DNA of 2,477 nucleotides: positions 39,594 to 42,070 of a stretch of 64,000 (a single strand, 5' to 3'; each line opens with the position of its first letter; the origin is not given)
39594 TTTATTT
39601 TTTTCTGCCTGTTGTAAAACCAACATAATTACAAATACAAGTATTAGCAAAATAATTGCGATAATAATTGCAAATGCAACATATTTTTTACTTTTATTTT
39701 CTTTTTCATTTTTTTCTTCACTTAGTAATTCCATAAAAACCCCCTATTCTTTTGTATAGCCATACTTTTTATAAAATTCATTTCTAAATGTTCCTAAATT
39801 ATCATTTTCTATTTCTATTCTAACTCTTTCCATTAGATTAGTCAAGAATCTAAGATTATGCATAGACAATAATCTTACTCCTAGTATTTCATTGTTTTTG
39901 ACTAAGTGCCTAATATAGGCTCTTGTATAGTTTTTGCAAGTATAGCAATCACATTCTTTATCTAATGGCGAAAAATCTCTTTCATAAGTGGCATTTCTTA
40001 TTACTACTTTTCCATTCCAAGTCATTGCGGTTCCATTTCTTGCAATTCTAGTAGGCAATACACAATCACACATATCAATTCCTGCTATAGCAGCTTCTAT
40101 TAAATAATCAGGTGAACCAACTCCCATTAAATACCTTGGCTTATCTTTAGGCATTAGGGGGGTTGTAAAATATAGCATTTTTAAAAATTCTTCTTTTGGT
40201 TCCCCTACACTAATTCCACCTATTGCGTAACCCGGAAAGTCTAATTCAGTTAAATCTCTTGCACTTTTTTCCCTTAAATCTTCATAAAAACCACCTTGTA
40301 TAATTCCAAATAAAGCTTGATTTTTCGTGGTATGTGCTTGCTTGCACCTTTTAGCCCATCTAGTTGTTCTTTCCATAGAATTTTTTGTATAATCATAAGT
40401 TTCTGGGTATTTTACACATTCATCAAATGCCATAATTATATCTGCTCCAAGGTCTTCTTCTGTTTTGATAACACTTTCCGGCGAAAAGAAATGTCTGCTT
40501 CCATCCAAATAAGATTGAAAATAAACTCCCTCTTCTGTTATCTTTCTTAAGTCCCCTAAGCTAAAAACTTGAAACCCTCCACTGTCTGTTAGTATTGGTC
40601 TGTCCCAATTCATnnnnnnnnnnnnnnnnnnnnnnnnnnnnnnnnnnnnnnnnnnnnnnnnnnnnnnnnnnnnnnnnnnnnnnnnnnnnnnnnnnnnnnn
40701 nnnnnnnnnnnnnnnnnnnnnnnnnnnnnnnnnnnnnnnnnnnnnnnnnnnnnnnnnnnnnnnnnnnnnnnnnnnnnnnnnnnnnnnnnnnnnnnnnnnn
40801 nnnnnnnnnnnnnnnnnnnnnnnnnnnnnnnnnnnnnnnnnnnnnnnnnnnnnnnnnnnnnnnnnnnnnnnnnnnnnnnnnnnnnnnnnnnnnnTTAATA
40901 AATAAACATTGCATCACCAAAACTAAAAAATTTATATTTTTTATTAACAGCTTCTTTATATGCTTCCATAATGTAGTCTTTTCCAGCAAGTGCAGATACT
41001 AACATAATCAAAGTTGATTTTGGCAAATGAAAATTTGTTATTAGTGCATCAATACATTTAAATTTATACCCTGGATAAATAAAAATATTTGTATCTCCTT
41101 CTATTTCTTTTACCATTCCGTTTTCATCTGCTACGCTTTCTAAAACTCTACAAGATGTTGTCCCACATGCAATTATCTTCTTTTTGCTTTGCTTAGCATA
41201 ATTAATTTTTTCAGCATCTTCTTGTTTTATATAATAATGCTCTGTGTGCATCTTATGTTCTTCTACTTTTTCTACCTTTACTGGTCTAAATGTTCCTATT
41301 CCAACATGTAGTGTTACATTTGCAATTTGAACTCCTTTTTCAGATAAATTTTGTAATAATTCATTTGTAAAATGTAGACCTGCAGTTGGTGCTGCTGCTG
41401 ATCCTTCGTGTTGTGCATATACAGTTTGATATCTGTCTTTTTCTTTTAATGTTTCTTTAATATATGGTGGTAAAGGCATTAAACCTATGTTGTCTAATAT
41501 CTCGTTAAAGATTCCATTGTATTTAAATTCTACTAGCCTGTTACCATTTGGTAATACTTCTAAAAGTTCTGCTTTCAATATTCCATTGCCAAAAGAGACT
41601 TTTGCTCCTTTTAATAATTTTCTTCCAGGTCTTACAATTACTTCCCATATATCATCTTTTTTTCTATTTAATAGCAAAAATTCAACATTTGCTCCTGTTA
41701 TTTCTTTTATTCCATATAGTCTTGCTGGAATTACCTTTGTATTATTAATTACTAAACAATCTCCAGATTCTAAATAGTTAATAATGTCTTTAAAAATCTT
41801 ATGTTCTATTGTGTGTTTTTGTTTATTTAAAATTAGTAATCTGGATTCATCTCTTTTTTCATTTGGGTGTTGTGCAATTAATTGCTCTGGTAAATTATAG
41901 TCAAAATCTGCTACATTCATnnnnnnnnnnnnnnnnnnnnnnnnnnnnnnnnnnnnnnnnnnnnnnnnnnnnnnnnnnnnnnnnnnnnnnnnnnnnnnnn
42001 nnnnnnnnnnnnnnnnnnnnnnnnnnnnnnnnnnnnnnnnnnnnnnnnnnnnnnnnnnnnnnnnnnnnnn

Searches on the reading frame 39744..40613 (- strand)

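Call 35: search_protein_families(library=pfam, proteins=[window:39744-40613:-], max_evalue=0.00001)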
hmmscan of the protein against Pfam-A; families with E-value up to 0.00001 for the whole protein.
window:39744-40613:- (289 aa): 1 family
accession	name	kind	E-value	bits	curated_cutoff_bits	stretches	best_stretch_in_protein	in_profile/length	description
PF01702.25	TGT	-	8.5e-136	453.1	26.3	1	1-284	71-355/357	Queuine tRNA-ribosyltransferase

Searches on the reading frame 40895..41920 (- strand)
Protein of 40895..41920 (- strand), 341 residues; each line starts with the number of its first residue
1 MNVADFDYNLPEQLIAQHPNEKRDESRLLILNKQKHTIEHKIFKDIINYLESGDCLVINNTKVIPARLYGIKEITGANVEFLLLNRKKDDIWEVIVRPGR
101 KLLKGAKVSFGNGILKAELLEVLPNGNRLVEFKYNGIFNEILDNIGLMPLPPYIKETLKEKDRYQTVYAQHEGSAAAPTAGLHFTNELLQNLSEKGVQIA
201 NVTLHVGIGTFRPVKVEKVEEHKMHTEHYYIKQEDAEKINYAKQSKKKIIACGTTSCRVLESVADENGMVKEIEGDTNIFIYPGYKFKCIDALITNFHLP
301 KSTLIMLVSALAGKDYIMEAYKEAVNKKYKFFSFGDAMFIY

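Call 35: search_protein_families(library=pfam, proteins=[window:40895-41920:-], max_evalue=0.00001)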
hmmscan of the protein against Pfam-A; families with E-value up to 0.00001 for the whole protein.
window:40895-41920:- (341 aa): 1 family
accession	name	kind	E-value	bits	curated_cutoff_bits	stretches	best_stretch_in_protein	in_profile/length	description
PF02547.20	Queuosine_synth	-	3.1e-143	477.2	25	1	4-340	2-322/322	Queuosine biosynthesis protein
